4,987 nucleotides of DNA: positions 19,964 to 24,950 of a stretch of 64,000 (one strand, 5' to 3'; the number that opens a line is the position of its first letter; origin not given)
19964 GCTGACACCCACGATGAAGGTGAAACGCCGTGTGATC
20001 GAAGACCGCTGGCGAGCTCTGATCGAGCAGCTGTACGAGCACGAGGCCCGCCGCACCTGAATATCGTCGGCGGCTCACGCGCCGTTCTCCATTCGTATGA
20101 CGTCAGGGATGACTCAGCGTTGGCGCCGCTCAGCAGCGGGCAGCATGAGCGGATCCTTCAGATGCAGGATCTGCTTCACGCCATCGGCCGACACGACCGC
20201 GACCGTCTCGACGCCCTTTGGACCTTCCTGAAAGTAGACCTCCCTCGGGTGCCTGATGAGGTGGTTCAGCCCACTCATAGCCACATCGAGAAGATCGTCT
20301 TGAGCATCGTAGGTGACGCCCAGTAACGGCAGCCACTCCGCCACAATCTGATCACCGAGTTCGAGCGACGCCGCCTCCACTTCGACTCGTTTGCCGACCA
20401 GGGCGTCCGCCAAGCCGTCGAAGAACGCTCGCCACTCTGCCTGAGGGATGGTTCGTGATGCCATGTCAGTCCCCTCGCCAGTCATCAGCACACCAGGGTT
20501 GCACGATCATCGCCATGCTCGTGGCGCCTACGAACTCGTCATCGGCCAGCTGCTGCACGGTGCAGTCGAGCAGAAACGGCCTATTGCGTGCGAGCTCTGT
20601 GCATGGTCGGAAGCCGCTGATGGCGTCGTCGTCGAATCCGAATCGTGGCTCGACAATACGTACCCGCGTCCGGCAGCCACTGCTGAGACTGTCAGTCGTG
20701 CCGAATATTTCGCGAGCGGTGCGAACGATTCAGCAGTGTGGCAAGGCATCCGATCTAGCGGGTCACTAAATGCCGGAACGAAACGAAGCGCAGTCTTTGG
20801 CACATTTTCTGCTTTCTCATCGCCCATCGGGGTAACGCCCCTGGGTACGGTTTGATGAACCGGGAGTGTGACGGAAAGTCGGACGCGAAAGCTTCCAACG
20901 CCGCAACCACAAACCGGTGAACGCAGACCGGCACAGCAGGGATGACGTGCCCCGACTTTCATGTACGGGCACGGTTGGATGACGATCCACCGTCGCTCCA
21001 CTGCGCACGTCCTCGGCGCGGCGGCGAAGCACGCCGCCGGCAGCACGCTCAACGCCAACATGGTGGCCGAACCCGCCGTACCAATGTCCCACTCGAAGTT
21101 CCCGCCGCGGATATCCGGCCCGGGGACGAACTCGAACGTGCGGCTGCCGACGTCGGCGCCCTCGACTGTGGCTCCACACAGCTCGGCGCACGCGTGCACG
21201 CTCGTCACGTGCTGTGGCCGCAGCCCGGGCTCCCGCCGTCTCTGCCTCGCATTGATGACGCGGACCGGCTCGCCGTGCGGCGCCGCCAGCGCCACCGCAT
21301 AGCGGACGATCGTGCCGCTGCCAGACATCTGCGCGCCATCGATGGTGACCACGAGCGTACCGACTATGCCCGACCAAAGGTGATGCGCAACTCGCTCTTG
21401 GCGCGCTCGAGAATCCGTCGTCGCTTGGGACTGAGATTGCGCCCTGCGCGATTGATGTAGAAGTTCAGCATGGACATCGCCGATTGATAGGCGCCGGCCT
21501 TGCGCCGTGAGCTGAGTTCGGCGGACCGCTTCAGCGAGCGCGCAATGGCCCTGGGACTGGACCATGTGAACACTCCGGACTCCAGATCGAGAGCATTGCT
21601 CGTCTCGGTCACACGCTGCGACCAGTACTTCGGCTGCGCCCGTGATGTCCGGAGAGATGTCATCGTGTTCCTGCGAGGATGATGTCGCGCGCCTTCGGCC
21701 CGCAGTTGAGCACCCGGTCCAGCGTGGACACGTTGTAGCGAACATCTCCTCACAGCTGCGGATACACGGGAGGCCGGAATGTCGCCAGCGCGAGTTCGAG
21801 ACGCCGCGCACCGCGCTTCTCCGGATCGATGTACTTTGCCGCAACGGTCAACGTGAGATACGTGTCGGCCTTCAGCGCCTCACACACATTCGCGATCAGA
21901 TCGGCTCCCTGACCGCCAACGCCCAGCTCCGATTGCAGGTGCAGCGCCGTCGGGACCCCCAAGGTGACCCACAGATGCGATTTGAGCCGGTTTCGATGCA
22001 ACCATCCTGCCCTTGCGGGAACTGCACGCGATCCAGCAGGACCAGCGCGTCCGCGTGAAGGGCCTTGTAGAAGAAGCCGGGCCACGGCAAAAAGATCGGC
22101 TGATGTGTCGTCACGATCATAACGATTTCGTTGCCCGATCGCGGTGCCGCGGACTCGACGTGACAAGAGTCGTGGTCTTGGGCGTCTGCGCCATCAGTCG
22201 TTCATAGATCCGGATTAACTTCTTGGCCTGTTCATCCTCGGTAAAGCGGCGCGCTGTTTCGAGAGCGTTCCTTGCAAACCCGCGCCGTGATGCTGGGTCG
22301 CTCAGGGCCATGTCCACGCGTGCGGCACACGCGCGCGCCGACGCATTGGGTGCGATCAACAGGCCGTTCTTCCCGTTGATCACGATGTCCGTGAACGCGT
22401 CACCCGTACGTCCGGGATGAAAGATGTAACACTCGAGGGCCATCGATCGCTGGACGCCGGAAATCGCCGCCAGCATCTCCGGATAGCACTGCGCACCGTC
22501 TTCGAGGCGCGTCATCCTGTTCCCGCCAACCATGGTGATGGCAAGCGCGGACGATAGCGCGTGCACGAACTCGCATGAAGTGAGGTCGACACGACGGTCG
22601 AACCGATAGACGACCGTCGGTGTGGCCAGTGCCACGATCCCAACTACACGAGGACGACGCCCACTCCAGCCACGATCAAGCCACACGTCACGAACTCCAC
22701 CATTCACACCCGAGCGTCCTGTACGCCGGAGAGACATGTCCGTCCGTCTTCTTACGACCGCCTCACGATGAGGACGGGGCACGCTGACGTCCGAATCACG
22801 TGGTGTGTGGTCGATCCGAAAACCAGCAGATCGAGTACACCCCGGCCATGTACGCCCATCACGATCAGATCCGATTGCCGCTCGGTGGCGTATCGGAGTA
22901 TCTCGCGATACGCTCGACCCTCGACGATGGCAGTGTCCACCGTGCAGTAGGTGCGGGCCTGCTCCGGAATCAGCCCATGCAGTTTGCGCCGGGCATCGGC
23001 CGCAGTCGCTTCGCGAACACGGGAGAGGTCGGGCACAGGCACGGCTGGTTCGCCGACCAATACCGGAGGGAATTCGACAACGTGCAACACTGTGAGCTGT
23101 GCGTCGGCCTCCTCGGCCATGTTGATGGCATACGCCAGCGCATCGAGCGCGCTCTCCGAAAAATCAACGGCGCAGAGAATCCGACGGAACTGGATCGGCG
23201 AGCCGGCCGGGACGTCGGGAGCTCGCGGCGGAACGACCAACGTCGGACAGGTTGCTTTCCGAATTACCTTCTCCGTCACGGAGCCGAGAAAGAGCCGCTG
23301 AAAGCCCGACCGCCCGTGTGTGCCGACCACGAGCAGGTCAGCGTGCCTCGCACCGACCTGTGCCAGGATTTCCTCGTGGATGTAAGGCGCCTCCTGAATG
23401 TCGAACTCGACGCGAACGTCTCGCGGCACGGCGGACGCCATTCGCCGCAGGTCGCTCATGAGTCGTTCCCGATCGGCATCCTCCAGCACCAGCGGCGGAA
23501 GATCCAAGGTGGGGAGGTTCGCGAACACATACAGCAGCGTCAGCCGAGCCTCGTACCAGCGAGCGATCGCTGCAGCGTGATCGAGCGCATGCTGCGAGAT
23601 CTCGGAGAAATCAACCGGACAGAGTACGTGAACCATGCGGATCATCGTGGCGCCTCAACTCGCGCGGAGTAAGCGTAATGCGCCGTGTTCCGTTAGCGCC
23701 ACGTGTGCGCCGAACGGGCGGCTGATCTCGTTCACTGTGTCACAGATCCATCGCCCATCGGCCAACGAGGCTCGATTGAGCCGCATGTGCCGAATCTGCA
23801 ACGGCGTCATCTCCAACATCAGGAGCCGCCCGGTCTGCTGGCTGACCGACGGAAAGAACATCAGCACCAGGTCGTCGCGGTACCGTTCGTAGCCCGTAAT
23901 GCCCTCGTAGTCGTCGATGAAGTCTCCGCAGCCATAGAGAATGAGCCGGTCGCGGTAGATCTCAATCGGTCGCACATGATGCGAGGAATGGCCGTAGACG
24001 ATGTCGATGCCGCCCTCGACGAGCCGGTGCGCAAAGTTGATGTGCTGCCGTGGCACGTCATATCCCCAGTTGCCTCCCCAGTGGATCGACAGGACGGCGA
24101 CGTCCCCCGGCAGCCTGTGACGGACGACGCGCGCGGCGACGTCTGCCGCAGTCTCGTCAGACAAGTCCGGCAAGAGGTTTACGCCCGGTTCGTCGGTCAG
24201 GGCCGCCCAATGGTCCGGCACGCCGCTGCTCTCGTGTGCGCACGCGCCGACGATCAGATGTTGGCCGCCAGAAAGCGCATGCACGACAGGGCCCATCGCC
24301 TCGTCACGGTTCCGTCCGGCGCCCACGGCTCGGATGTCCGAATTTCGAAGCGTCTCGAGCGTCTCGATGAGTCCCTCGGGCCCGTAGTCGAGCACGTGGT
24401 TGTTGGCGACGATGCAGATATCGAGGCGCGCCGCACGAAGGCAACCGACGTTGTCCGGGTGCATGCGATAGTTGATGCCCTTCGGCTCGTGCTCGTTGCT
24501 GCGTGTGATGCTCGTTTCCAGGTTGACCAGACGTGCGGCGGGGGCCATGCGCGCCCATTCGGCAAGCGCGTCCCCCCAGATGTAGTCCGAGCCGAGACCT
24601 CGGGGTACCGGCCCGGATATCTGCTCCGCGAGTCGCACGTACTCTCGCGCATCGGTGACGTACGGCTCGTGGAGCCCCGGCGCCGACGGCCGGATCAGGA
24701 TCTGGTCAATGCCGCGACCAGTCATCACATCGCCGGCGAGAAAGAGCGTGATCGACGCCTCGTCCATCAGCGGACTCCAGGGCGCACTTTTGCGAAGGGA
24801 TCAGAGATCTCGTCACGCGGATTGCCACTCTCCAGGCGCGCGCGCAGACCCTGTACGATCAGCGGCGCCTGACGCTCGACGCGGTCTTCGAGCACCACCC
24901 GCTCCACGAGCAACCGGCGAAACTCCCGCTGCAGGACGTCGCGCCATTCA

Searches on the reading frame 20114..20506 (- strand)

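Call 25: search_protein_families(library=pfam, proteins=[window:20114-20506:-], max_evalue=0.001)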
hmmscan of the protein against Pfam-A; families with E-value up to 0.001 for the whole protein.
window:20114-20506:- (130 aa): 1 family
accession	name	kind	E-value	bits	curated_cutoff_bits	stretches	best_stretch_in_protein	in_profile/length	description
PF17269.7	DUF5335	-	3.5e-33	114.1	27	1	18-124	3-109/110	Family of unknown function (DUF5335)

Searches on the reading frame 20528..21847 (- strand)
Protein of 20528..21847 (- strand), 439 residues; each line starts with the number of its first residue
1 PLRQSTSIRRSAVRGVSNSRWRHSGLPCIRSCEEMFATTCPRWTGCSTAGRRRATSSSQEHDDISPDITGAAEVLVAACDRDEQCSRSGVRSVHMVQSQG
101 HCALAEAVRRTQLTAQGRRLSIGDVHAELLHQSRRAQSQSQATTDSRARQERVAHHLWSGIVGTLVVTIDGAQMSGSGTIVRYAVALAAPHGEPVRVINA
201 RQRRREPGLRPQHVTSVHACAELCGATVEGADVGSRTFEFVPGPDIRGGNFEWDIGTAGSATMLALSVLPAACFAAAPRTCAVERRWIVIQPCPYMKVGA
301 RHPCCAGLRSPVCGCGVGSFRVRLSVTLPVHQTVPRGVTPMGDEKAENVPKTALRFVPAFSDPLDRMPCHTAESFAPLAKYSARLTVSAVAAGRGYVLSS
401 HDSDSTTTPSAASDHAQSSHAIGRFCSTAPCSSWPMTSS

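Call 25: search_protein_families(library=pfam, proteins=[window:20528-21847:-], max_evalue=0.001)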
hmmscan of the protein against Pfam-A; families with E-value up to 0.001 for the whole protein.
window:20528-21847:- (439 aa): 1 family
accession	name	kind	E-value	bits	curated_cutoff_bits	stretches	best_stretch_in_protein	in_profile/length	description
PF01137.26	RTC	-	7.9e-31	107.4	27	1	175-282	3-109/221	RNA 3'-terminal phosphate cyclase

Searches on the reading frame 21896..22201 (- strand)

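Call 25: search_protein_families(library=pfam, proteins=[window:21896-22201:-], max_evalue=0.001)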
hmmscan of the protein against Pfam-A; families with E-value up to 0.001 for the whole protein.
window:21896-22201:- (101 aa): 1 family
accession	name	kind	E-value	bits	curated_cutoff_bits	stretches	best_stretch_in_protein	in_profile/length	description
PF08889.16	WbqC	-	2.4e-06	28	21.3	1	34-63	1-30/218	WbqC-like protein family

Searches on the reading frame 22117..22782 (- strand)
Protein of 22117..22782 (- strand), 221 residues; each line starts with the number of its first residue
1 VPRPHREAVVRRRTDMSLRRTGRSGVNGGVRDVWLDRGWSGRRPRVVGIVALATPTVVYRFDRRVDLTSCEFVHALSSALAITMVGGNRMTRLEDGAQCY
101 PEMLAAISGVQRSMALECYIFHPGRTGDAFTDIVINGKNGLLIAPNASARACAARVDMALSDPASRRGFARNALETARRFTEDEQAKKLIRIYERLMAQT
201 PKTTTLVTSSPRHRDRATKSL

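Call 53: search_protein_families(library=pfam, proteins=[window:22117-22782:-], max_evalue=0.001)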
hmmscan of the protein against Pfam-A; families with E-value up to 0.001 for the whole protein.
window:22117-22782:- (221 aa): 1 family
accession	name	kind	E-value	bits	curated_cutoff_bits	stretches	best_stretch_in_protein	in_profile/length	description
PF00534.26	Glycos_transf_1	-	0.00011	22.2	26.4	1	130-173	127-169/172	Glycosyl transferases group 1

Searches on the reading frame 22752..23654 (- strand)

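Call 25: search_protein_families(library=pfam, proteins=[window:22752-23654:-], max_evalue=0.001)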
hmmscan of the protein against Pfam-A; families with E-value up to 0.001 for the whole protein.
window:22752-23654:- (300 aa): 1 family
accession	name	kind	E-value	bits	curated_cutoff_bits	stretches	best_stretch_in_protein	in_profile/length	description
PF00582.32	Usp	-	6.6e-64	215.1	24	2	156-298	2-141/141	Universal stress protein family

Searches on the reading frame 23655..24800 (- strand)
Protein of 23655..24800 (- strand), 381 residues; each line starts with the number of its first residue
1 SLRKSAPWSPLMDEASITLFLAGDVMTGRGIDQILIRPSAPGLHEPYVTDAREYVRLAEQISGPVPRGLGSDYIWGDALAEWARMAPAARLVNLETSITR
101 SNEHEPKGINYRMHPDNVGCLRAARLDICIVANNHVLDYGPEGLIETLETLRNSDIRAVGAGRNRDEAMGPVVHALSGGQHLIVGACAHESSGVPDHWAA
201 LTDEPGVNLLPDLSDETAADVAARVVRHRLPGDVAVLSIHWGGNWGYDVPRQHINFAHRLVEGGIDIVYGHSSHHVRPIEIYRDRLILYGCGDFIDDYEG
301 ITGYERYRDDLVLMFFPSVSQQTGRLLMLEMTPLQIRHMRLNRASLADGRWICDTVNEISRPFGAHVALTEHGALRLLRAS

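Call 25: search_protein_families(library=pfam, proteins=[window:23655-24800:-], max_evalue=0.001)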
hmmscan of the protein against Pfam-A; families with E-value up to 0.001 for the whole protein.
window:23655-24800:- (381 aa): 1 family
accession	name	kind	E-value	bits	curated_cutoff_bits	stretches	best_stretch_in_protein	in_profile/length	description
PF09587.15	PGA_cap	-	2e-70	237.7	27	1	18-298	1-255/255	Bacterial capsule synthesis protein PGA_cap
